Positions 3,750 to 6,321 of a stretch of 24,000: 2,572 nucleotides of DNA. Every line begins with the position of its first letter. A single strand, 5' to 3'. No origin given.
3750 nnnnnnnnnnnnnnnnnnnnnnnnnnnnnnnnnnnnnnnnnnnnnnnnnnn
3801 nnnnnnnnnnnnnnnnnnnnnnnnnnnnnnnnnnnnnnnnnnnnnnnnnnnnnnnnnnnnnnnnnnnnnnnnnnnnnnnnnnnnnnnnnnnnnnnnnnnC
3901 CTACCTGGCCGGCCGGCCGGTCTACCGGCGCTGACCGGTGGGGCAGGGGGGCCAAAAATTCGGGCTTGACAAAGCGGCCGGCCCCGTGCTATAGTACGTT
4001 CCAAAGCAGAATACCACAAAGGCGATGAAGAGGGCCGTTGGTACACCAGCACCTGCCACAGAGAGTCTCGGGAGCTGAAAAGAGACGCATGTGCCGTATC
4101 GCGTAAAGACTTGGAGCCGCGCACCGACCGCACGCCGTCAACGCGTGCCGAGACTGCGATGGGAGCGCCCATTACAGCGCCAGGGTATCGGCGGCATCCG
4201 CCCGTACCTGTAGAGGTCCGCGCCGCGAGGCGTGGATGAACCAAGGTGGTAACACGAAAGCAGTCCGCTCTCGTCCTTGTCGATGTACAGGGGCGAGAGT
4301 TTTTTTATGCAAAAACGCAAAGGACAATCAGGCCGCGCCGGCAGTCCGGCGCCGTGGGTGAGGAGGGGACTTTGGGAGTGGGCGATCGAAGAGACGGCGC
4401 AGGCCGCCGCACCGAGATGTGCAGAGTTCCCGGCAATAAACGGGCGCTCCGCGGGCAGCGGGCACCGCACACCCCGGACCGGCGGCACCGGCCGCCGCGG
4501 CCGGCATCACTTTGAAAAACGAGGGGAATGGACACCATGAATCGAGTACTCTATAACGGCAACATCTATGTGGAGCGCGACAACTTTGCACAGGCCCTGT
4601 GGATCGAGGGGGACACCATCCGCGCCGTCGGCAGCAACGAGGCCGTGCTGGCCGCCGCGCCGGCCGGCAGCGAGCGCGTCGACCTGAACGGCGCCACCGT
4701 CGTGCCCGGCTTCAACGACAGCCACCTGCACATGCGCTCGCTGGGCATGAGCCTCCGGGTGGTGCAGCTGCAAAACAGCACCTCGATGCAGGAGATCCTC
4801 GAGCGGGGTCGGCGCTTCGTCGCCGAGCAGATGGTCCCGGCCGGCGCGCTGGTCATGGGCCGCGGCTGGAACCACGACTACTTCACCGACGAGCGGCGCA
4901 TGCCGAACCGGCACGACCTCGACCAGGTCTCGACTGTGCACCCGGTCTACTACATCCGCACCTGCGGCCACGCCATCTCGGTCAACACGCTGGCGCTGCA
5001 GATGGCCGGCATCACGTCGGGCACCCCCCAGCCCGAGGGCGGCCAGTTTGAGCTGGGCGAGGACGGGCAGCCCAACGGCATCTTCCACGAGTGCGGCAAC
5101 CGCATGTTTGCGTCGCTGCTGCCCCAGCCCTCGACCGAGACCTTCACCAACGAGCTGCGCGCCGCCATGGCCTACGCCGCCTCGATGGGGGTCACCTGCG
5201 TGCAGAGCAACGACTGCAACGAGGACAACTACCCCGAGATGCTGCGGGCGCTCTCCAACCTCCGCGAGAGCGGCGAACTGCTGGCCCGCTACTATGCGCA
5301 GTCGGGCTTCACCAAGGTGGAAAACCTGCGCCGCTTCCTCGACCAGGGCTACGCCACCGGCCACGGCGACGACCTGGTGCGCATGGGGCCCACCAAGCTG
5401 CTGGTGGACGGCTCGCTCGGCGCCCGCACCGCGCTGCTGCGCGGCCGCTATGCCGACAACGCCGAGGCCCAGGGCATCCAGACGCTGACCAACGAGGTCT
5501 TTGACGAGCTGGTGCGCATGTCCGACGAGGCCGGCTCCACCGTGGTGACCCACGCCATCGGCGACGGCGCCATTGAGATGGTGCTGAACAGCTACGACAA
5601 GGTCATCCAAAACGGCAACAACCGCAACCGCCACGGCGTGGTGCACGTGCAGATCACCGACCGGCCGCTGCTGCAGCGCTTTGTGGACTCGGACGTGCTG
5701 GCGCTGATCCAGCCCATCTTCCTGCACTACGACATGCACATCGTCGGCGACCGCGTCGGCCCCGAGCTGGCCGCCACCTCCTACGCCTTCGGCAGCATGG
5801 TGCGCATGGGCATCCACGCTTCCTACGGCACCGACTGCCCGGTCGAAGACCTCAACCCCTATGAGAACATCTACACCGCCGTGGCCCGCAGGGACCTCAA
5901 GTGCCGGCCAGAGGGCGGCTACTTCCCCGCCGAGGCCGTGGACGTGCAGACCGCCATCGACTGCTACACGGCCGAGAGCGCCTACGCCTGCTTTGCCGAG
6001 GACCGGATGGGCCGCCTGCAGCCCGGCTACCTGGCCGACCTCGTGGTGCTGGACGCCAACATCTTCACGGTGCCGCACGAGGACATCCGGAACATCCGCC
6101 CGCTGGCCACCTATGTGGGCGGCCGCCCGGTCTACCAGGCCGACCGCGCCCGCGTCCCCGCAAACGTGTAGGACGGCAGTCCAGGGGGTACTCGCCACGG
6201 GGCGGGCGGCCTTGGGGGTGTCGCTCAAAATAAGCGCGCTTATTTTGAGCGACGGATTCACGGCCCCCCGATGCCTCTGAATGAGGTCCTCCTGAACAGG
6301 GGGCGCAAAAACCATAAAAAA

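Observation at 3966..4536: Well-formed T-box riboswitch (probable Lys specifier) in front of an amidohydrolase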

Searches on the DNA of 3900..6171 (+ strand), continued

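Call 30: search_rna_families(sources=[L081, L082], threshold=evalue, max_evalue=0.01, show_alignments=4)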
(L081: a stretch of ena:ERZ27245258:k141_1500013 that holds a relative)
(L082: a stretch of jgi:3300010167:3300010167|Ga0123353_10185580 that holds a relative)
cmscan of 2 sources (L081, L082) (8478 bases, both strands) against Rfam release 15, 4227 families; matches with E-value up to 0.01: 3.
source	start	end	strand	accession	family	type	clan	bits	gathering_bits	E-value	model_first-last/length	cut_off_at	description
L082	254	433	+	RF00168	Lysine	Cis-reg; riboswitch;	-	68.9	30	8.9e-17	1-182/182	no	Lysine riboswitch aptamer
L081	339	513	+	RF00168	Lysine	Cis-reg; riboswitch;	-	64.6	30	1.8e-15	1-182/182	no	Lysine riboswitch aptamer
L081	599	871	+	RF00230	T-box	Cis-reg; leader;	-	44.8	93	1.7e-07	1-219/219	no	T-box leader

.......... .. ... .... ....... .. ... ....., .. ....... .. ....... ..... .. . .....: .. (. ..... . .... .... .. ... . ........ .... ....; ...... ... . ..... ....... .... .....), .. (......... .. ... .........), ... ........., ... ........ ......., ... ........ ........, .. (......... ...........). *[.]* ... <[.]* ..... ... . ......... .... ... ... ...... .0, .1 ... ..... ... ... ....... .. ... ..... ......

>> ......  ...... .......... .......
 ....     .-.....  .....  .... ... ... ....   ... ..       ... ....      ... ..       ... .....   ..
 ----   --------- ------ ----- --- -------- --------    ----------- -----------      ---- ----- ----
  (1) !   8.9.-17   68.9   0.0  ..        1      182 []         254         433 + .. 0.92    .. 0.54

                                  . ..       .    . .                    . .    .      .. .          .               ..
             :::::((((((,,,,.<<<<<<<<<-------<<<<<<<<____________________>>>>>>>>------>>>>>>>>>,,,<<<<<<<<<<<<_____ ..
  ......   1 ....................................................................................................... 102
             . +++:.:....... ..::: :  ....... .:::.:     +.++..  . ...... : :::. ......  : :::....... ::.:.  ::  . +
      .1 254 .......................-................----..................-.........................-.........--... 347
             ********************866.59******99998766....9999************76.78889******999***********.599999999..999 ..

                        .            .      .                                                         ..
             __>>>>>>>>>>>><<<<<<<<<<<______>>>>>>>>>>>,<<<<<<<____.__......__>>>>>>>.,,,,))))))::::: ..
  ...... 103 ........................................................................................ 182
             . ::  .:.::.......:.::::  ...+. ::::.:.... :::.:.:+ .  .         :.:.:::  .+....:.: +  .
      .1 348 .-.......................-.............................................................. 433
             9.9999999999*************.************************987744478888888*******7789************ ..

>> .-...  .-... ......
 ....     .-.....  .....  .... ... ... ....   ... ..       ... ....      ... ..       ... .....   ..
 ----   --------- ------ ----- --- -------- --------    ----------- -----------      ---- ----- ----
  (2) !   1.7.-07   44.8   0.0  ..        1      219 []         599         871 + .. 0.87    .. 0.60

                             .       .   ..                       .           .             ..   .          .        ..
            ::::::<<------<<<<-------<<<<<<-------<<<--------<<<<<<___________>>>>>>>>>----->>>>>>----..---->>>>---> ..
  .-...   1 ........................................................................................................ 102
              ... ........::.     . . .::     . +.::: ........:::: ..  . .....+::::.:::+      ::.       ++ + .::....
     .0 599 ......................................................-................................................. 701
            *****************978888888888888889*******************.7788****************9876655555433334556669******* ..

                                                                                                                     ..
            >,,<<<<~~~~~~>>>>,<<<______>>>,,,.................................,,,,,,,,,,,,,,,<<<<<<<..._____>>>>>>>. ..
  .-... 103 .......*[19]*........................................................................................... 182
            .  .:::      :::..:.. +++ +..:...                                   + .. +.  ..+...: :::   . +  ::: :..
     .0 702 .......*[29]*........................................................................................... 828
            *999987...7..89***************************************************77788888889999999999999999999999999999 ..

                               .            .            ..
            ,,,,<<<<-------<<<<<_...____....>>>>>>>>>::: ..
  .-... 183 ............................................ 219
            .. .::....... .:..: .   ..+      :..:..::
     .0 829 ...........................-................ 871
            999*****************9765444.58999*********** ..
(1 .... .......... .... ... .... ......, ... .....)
